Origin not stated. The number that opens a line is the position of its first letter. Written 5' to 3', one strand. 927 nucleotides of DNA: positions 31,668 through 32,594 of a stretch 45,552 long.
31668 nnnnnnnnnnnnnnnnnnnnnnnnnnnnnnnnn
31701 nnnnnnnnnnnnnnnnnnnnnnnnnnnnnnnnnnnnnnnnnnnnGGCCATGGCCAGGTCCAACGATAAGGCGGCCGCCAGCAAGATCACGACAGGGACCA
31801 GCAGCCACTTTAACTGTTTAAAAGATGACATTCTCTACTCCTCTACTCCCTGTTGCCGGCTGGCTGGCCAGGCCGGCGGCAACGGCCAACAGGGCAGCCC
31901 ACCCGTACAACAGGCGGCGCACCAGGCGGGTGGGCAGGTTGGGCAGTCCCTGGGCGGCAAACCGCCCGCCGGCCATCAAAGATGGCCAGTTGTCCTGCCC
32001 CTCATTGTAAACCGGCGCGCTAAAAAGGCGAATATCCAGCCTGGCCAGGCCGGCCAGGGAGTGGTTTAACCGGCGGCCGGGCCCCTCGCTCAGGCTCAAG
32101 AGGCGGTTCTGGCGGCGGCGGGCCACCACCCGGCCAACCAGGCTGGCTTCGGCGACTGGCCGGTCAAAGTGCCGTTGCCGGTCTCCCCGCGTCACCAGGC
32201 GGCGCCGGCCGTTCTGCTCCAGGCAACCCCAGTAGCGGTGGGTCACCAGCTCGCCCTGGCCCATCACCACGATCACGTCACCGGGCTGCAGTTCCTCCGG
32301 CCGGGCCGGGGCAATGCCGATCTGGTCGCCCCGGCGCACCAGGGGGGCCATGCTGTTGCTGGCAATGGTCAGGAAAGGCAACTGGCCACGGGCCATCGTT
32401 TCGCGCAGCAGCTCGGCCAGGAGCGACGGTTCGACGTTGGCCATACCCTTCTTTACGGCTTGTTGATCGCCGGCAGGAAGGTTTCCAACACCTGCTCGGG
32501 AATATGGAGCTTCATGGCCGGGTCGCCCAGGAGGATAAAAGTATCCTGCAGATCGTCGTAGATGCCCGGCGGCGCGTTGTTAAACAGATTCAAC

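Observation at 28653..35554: Operon of two C25 (gingipain-family) peptidases, an S24/S26-fold peptidase and an FN3-like protein ending in a TM helix plus basic tail: possible sortase-like surface-processing module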

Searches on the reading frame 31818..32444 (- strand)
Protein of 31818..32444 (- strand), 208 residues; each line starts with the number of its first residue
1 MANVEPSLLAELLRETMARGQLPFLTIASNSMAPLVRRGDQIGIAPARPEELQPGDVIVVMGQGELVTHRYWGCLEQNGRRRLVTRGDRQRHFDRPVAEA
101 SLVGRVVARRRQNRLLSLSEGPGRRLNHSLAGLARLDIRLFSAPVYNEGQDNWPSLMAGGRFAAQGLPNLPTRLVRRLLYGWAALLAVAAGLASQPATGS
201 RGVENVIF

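Call 3: search_protein_families(library=pfam, proteins=[window:31818-32444:-], max_evalue=0.01)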
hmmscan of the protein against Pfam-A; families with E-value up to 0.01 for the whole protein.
window:31818-32444:- (208 aa): 1 family
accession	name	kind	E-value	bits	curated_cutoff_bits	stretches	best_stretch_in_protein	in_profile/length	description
PF00717.28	Peptidase_S24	-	1.2e-06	28.6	23.3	1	16-107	28-116/116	Peptidase S24-like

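Call 4: search_protein_families(library=ncbifam, proteins=[window:31818-32444:-], max_evalue=0.01)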
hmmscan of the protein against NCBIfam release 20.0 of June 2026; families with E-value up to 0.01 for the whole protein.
window:31818-32444:- (208 aa): 2 families
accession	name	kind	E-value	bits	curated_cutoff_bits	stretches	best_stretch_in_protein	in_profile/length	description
TIGR02228.1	sigpep_I_arch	equivalog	3.2e-14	53.1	51.85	1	17-107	26-119/158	signal peptidase I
NF046067.1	SigPepSipWBacil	equivalog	6.2e-06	25.9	190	1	26-97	42-116/189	signal peptidase I SipW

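Call 20: find_homologous_proteins(query=window:31818-32444:-)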
Query window:31818-32444:- (208 aa): 14 proteins with E <= 0.001 among 2958 candidates.
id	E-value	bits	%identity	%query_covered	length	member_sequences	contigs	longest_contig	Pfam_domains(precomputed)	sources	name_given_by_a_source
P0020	2.7e-130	450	100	100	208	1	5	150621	PF00717.29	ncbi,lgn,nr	ncbi:MAG: signal peptidase I [Chloroflexi bacterium]|nr:signal peptidase I [Chloroflexota bacterium]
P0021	5.0e-59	217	51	97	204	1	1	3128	-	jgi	jgi:hypothetical protein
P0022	9.8e-52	193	47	98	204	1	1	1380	-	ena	-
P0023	5.9e-46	175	46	94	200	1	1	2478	-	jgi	jgi:signal peptidase I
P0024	1.9e-33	134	45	95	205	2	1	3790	-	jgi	jgi:signal peptidase I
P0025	4.5e-32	129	43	93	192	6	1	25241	-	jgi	jgi:signal peptidase I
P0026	5.7e-25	106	41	88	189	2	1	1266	-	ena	-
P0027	6.2e-17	80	40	64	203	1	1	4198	-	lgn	-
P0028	8.4e-15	73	45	52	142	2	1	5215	-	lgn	-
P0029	1.1e-13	69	38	64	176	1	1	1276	PF00717.29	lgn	-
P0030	4.7e-13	67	46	49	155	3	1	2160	PF00717.29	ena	-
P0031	4.9e-8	51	33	88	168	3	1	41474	PF00717.29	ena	-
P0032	1.6e-5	43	32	53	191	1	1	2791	-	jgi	jgi:hypothetical protein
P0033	2.3e-4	39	40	31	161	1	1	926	-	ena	-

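Call 22: find_encoding_contigs(protein=P0025, flank=10000, max_places=2)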
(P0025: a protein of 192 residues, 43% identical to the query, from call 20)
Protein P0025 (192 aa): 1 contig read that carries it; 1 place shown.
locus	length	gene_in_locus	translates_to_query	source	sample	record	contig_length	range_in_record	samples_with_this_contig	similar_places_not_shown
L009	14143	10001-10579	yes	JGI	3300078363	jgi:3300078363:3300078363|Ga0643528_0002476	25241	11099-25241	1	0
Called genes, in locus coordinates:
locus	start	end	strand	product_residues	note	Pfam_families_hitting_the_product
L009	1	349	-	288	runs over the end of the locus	PF14804:Jag_N, PF13083:KH_KhpA-B (weak), PF01424:R3H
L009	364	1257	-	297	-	PF02096:60KD_IMP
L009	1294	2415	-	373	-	PF01011:PQQ (faint), PF25293:Beta-prop_EMC1_N (faint), PF13360:PQQ_2, PF13570:Beta-prop_ACSF4, PF13360:PQQ_2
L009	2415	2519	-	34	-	-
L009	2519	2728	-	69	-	PF01809:YidD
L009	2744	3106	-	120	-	PF00825:Ribonuclease_P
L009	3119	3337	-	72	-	PF00468:Ribosomal_L34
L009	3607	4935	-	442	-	PF00275:EPSP_synthase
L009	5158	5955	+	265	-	PF00561:Abhydrolase_1, PF00975:Thioesterase (weak), PF12146:Hydrolase_4, PF12697:Abhydrolase_6, PF08386:Abhydrolase_4 (weak)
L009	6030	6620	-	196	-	PF01725:Ham1p_like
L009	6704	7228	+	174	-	PF02620:YceD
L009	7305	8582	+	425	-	PF01018:GTP1_OBG, PF01926:MMR_HSR1, PF02421:FeoB_N, PF09269:DUF1967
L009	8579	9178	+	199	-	PF01467:CTP_transf_like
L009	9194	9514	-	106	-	-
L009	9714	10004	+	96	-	PF05402:PqqD (weak)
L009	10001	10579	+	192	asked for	-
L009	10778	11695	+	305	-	PF02899:Phage_int_SAM_1 (weak), PF13495:Phage_int_SAM_4 (weak)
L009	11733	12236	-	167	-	-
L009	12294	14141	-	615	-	?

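Call 23: find_encoding_contigs(protein=P0031, flank=10000, max_places=2)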
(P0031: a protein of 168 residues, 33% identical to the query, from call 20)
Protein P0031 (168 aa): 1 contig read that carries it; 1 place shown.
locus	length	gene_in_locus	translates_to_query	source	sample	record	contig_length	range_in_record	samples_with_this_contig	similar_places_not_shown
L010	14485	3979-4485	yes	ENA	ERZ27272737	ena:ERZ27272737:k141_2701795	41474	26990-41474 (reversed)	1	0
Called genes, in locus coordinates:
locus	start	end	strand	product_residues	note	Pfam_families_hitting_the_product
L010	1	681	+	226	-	?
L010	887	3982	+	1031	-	PF08126:Propeptide_C25 (weak), PF01364:Peptidase_C25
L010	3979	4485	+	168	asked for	PF00717:Peptidase_S24 (weak)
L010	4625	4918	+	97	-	PF05402:PqqD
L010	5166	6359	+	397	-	PF01266:DAO (faint), PF01494:FAD_binding_3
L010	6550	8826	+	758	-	PF02310:B12-binding, PF04055:Radical_SAM, PF13311:DUF4080 (faint)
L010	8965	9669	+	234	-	PF21948:LplA-B_cat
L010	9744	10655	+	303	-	PF16881:LIAS_N, PF04055:Radical_SAM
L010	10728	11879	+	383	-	PF04055:Radical_SAM, PF06969:HemN_C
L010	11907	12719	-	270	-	PF07264:EI24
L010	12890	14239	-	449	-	PF01266:DAO (weak), PF03486:HI0933_like (faint), PF07992:Pyr_redox_2, PF13450:NAD_binding_8 (weak), PF13454:NAD_binding_9 (faint), PF13738:Pyr_redox_3 (faint), PF00070:Pyr_redox, PF22366:NDH2_C (weak)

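Call 62: search_solved_structures(query=A1, max_evalue=1, show_alignments=2)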
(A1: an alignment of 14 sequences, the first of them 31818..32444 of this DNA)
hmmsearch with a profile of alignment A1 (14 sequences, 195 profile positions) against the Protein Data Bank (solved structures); distinct sequences matched with E-value up to 1: 8.
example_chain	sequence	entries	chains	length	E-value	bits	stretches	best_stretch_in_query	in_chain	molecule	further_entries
7p2q_A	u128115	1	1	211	1.6e-09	40.8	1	20-95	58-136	Signal peptidase complex catalytic subunit SEC11C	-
7p2p_A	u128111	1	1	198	1.1e-08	38.1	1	21-95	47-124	Signal peptidase complex catalytic subunit SEC11A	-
9rjb_A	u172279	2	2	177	1e-07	34.9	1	21-95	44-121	Signal peptidase complex catalytic subunit SEC11A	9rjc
4wvh_A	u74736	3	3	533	0.16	14.7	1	25-64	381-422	Maltose-binding periplasmic protein,Signal peptidase IB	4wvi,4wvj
3noj_A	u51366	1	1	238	0.52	13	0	12-63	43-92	4-carboxy-4-hydroxy-2-oxoadipate aldolase/oxaloacetate decarboxylase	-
4me8_A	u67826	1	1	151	0.59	12.8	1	27-75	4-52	Signal peptidase I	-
5xeg_A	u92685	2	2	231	0.66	12.7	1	38-72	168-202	Oxidoreductase, 2OG-Fe oxygenase family protein, putative, expressed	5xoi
7ur8_A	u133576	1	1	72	0.78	12.4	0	36-67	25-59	170_h_ob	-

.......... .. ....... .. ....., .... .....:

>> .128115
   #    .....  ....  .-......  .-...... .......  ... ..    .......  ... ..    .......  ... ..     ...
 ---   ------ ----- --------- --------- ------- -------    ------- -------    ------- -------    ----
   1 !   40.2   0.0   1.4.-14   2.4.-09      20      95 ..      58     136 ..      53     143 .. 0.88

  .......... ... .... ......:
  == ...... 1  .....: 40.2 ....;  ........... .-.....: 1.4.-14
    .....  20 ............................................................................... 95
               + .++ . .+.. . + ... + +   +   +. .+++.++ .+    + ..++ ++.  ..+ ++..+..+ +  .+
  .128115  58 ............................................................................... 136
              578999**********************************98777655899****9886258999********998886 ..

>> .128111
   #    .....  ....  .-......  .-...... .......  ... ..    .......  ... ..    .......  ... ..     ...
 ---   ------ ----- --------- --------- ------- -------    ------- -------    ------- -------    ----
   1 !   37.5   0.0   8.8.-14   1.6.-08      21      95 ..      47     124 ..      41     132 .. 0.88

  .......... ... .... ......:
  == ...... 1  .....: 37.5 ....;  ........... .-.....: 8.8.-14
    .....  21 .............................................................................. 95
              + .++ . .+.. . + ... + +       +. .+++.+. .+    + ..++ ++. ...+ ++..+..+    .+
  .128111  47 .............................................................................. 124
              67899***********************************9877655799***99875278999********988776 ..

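Call 72: predict_structure(alignment_id=A7)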
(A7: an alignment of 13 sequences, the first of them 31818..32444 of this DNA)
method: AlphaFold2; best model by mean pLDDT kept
length: 208 residues; sequences in the alignment: 13
mean_pLDDT: 84.5   pTM: 0.81
mean pLDDT of the five models: 84.5, 84.1, 81.3, 79.2, 79.2
residues with pLDDT >= 90: 115; 70-90: 54; 50-70: 31; < 50: 8
segments of 3 or more residues with pLDDT < 50: 205-208
pLDDT, mean of each block of 10 residues (from residue 1): 83 96 94 91 97 95 92 91 89 87 97 94 93 85 62 56 59 88 91 79 50
secondary structure, 60 per line:
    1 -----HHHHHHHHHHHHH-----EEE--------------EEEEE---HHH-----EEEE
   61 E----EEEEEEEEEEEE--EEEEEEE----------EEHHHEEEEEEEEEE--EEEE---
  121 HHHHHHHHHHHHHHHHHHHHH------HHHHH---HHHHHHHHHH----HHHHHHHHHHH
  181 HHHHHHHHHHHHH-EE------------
elements in order: H6-18 E24-26 E41-45 E57-61 E66-77 E80-86 E102-111 E114-117 H121-141 H148-152 H156-165 H170-193

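Call 75: fold_search(model_id=the predicted structure, library=pdb)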
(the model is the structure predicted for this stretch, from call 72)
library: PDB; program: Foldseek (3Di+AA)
matches with E <= 10: 439; with E <= 0.001: 1
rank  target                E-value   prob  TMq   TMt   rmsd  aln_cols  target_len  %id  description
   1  7p2q_A                4.5e-04  1.00  0.36  0.49   5.0       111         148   23  Human Signal Peptidase Complex Paralog C (SPC-C) (released 2021-10-06)
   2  6a2q                  2.2e-03  1.00  0.32  0.62   3.7        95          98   21  Mycobacterium tuberculosis LexA C-domain I (released 2019-01-23)
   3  1jhf_B                5.8e-03  1.00  0.33  0.58   3.3        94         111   16  LEXA G85D MUTANT (released 2001-09-19)
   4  7b5g_C                9.0e-03  1.00  0.33  0.50   3.5        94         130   16  Crystal structure of E.coli LexA in complex with nanobody NbSOS3(Nb14527) (released 2022-09-14)
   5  6a2r_A                9.0e-03  1.00  0.32  0.62   5.6       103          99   21  Mycobacterium tuberculosis LexA C-domain II (released 2019-01-23)
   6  7p2p_A                1.0e-02  1.00  0.39  0.53   5.5       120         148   21  Human Signal Peptidase Complex Paralog A (SPC-A) (released 2021-10-06)
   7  6a2s_A                1.2e-02  1.00  0.33  0.62   4.6       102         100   20  Mycobacterium tuberculosis LexA C-domain S160A (released 2019-01-23)
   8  3k3r_E                1.3e-02  0.99  0.31  0.37  14.5       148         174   12  Unrefined crystal structure of a LexA-DNA complex (released 2010-08-18)
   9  1jhe_A                1.9e-02  1.00  0.33  0.53   7.1       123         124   15  LEXA L89P Q92W E152A K156A MUTANT (released 2001-09-19)
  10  8trg_J                1.9e-02  1.00  0.30  0.46   3.8        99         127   16  Structure of full-length LexA bound to a RecA filament (released 2023-11-15)
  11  6a2t                  2.1e-02  1.00  0.33  0.65   3.5        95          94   18  Mycobacterium tuberculosis LexA C-domain K197A (released 2019-01-23)
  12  4n31_A                2.2e-02  1.00  0.32  0.46   8.2       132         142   11  Structure and activity of Streptococcus pyogenes SipA: a signal peptidase homologue essential for pilus polymerisation (released 2014-08-20)
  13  8b0v_A                2.3e-02  1.00  0.33  0.53   7.2       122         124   15  Crystal structure of C-terminal domain of Pseudomonas aeruginosa LexA G91D mutant (released 2024-03-27)
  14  8trg_I                2.3e-02  1.00  0.29  0.32   3.8        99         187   16  Structure of full-length LexA bound to a RecA filament (released 2023-11-15)
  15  1jhh_B                2.4e-02  1.00  0.32  0.52   3.7        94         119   16  LEXA S119A MUTANT (released 2001-09-19)
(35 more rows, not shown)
